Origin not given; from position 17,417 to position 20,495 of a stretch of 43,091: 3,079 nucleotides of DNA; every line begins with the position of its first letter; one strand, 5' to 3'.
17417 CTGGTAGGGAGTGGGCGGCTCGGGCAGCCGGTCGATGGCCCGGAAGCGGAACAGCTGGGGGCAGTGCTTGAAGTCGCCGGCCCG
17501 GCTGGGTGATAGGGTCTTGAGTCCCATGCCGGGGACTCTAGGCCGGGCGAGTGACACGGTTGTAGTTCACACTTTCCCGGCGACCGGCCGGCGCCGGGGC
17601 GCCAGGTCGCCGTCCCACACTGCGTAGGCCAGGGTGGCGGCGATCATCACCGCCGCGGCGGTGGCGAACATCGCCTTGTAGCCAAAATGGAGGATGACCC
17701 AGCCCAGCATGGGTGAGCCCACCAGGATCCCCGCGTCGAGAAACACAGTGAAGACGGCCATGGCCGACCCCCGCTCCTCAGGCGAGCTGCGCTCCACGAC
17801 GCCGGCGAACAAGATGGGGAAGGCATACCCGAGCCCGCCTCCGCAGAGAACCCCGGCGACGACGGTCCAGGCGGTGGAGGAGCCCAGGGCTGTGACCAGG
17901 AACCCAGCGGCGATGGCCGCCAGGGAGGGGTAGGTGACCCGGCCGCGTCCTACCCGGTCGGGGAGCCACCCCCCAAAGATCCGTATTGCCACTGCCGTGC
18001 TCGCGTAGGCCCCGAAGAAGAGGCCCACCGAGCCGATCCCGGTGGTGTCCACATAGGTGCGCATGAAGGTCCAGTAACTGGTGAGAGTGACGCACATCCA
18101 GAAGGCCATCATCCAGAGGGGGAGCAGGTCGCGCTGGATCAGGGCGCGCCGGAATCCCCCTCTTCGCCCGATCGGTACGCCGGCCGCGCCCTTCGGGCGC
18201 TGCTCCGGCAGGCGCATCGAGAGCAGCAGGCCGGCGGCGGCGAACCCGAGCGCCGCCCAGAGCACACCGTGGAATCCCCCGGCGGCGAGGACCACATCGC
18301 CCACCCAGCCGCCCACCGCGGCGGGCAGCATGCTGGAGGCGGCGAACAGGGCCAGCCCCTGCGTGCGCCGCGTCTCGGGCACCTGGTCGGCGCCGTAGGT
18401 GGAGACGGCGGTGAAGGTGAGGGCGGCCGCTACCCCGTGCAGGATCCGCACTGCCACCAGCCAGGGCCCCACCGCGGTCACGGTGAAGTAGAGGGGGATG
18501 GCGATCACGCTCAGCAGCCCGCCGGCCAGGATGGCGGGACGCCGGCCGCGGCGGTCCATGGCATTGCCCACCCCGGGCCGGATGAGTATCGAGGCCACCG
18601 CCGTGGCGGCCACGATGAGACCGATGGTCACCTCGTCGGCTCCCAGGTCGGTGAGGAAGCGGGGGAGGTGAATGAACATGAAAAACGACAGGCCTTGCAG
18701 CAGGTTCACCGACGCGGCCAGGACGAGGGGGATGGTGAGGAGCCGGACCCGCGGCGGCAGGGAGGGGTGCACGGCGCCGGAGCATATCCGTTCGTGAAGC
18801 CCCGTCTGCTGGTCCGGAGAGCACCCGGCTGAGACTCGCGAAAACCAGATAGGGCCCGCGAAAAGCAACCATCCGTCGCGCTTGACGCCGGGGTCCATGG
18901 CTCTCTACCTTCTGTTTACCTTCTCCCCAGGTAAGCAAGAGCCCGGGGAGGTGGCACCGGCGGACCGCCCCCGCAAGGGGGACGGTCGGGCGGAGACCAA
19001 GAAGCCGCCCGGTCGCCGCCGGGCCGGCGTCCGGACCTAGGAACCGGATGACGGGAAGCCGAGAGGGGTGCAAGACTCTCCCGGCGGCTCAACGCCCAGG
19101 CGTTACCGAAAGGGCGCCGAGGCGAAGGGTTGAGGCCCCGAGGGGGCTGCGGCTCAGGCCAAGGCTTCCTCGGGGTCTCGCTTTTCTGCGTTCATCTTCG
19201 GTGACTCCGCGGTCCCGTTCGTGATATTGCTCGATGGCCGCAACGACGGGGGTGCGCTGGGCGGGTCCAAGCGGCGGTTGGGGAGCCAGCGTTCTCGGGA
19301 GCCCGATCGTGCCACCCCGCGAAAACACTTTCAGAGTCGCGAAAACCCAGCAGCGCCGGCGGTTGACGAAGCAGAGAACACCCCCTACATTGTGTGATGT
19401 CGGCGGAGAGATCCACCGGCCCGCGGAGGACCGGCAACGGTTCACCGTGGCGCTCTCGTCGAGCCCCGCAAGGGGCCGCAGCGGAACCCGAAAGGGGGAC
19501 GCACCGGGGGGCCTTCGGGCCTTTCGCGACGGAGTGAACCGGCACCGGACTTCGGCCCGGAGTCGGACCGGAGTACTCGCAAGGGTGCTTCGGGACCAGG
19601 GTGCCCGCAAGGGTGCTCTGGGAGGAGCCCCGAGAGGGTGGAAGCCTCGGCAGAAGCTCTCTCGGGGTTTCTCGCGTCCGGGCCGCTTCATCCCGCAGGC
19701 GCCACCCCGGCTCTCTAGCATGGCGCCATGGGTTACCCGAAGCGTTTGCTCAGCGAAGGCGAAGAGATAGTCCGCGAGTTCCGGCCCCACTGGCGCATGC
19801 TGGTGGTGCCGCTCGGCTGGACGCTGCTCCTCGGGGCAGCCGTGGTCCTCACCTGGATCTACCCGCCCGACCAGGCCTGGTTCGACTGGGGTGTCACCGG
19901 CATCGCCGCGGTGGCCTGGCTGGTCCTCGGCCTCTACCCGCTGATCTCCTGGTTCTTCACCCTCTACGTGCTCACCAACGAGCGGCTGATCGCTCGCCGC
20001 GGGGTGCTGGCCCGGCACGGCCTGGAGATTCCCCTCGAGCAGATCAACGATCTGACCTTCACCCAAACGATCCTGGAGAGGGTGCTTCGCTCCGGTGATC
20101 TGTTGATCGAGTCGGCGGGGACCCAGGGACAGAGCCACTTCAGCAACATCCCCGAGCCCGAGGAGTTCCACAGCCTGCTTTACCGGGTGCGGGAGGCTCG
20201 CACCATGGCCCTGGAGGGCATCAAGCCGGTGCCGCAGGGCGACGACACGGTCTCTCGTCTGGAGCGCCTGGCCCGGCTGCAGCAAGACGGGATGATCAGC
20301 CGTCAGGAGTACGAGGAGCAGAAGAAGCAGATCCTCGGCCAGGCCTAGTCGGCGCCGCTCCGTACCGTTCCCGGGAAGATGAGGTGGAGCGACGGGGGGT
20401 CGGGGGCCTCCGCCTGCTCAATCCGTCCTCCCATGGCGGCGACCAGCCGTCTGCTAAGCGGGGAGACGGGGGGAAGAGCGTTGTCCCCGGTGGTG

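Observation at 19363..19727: Near-consensus promoter followed by a roughly 330-nt leader built from tetraloop hairpins, upstream of the bPH-SHOCT gene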

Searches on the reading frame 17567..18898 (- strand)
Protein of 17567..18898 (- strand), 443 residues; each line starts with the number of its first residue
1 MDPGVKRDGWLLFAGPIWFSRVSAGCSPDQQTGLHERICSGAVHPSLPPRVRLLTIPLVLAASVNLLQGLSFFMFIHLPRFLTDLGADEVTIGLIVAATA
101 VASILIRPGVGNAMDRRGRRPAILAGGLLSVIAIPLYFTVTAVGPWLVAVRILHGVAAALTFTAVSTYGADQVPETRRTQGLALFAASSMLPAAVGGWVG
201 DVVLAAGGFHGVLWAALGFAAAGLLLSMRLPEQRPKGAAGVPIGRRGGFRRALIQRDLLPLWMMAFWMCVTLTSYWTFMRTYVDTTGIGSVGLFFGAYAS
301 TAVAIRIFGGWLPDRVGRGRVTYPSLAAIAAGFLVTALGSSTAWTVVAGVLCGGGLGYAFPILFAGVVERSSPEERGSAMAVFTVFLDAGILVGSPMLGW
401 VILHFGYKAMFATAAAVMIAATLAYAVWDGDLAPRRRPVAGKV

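Call 12: search_protein_families(library=pfam, proteins=[window:17567-18898:-])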
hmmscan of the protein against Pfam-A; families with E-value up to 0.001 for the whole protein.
window:17567-18898:- (443 aa): 4 families
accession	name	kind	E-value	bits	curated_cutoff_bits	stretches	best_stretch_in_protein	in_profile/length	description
PF07690.21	MFS_1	-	5.9e-55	187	33.4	2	64-394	7-346/347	Major Facilitator Superfamily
PF12832.13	MFS_1_like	-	2.1e-13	50.5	25.2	1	65-202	222-360/373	MFS_1 like family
PF00083.30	Sugar_tr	-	7.3e-06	25.6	22.3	1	72-232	28-193/452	Sugar (and other) transporter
PF06779.20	MFS_4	-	1.2e-05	25.3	26.3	1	77-423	15-362/364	Uncharacterised MFS-type transporter YbfB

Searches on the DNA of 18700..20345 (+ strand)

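Call 4: search_rna_families(source=window, start=18700, end=19900, threshold=evalue, max_evalue=10, show_alignments=3)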
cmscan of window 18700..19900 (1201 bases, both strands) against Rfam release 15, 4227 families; matches with E-value up to 10: 4.
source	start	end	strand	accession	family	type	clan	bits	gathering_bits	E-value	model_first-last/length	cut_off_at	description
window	19120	19189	+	RF00802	mir-207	Gene; miRNA;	-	22.7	88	0.19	1-78/78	no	mir-207 microRNA precursor family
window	19454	19508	+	RF01704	Glutamine-II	Cis-reg; riboswitch;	-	18.2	33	0.091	1-60/60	no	Glutamine-II riboswitch aptamer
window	19620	19676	+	RF01035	mir-887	Gene; miRNA;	-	16.8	100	7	1-78/78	no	mir-887 microRNA precursor family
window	19424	19542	+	RF01736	flg-Rhizobiales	Cis-reg;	-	14.4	55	3.5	1-141/141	no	flg-Rhizobiales RNA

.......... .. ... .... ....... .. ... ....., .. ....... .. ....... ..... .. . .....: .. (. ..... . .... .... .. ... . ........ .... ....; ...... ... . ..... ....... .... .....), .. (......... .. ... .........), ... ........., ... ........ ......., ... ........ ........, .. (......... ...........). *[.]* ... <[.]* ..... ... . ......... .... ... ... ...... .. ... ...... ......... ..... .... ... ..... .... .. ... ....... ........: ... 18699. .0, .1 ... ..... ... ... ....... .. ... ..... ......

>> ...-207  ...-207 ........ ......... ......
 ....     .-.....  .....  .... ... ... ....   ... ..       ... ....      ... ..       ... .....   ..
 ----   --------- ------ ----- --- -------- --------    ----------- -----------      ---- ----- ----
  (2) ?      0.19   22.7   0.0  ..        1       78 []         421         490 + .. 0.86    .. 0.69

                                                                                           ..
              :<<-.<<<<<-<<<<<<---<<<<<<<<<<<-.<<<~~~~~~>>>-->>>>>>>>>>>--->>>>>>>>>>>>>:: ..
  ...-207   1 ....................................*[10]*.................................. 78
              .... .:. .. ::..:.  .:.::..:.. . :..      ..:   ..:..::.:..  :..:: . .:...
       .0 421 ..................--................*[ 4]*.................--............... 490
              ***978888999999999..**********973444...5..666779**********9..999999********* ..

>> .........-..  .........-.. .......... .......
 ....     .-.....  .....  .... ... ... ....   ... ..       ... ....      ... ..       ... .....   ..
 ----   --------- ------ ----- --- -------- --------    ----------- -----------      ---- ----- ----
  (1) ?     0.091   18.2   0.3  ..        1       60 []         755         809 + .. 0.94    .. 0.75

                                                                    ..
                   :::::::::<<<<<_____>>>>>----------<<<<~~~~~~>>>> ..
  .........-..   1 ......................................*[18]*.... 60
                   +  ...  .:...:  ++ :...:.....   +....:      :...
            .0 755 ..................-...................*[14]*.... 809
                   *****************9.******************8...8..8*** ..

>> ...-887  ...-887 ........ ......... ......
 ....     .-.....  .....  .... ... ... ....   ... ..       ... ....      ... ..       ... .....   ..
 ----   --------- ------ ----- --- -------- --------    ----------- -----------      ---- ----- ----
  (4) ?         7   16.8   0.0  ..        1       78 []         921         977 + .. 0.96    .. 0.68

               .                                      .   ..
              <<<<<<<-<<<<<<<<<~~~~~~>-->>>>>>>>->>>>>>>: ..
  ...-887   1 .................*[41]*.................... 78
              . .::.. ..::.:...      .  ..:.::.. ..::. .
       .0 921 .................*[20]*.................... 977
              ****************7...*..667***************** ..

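Call 43: search_rna_families(sources=[L081, L094, L104, L143, L082, L111, L096, L108, L188, L185, L066, L069], threshold=gathering)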
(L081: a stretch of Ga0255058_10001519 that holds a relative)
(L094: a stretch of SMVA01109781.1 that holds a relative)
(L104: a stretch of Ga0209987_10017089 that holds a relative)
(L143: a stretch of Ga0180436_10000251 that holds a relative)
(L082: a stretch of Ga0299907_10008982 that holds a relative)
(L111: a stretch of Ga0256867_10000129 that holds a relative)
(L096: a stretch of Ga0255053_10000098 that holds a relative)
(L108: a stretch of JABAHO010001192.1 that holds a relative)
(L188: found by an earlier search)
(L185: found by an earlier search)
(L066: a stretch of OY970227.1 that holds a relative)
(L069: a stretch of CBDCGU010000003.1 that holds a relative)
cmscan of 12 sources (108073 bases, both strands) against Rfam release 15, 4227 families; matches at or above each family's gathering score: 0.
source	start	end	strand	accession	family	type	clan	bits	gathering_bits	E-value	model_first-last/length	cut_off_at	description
